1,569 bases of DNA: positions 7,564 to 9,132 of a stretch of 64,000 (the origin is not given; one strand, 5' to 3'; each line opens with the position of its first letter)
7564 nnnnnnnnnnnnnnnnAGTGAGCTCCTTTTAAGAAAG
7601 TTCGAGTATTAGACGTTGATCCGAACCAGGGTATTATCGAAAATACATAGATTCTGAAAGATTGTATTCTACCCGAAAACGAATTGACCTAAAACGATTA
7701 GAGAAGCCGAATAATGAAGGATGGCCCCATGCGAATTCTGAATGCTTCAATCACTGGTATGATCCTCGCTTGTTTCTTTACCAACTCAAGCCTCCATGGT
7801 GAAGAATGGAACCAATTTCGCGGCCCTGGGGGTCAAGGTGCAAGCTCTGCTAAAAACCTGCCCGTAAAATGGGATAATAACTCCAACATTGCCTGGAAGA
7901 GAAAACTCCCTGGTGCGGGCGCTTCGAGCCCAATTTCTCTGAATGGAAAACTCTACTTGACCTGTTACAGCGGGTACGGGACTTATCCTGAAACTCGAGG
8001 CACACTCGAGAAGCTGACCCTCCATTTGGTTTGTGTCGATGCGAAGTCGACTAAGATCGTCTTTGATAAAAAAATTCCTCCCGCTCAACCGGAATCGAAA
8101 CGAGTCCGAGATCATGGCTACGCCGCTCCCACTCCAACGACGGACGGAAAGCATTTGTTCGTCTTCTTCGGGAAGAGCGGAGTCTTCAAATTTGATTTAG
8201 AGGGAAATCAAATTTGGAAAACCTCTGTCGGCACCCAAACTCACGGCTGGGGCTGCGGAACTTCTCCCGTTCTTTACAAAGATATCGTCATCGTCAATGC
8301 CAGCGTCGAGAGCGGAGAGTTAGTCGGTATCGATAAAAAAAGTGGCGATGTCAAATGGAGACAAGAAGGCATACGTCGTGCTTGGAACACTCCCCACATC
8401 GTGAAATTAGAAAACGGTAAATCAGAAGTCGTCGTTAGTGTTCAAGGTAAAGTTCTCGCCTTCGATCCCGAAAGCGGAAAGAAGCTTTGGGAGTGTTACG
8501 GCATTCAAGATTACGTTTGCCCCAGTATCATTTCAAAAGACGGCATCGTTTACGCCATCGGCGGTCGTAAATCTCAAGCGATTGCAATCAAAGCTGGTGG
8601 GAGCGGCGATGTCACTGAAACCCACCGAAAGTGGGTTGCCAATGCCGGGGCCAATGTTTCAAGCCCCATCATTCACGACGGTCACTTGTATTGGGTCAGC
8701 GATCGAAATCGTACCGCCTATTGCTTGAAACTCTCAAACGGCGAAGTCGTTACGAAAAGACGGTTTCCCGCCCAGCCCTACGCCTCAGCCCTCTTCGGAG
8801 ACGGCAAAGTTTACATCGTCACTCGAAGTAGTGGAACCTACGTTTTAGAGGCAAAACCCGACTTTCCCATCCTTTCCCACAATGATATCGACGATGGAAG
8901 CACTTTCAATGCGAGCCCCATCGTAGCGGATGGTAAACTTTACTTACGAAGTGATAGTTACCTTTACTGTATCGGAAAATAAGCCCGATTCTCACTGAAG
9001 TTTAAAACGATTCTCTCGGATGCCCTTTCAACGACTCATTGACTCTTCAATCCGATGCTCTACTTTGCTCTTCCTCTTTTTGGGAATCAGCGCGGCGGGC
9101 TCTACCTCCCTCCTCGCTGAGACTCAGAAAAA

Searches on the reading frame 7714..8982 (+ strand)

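Call 43: search_protein_families(library=ncbifam, proteins=[window:7714-8982:+], max_evalue=0.00001)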
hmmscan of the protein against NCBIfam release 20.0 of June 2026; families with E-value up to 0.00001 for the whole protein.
window:7714-8982:+ (422 aa): 4 families
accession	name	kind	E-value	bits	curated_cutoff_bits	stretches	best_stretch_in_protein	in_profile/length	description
TIGR03300.1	assembly_YfgL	equivalog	3.8e-12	45.6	285.2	1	133-373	53-289/377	outer membrane protein assembly factor BamB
NF008351.0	PRK11138.1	equivalog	6.8e-09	34.7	423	0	142-218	117-187/394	outer membrane protein assembly factor BamB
TIGR04528.1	acido_non_PQQ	subfamily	4.2e-07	29.1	650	0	198-281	398-480/493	acido-empty-quinoprotein group A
NF053615.1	SerThrKinAfsKStmc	equivalog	9.6e-07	27.8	1300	1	163-381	592-802/809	protein serine/threonine kinase AfsK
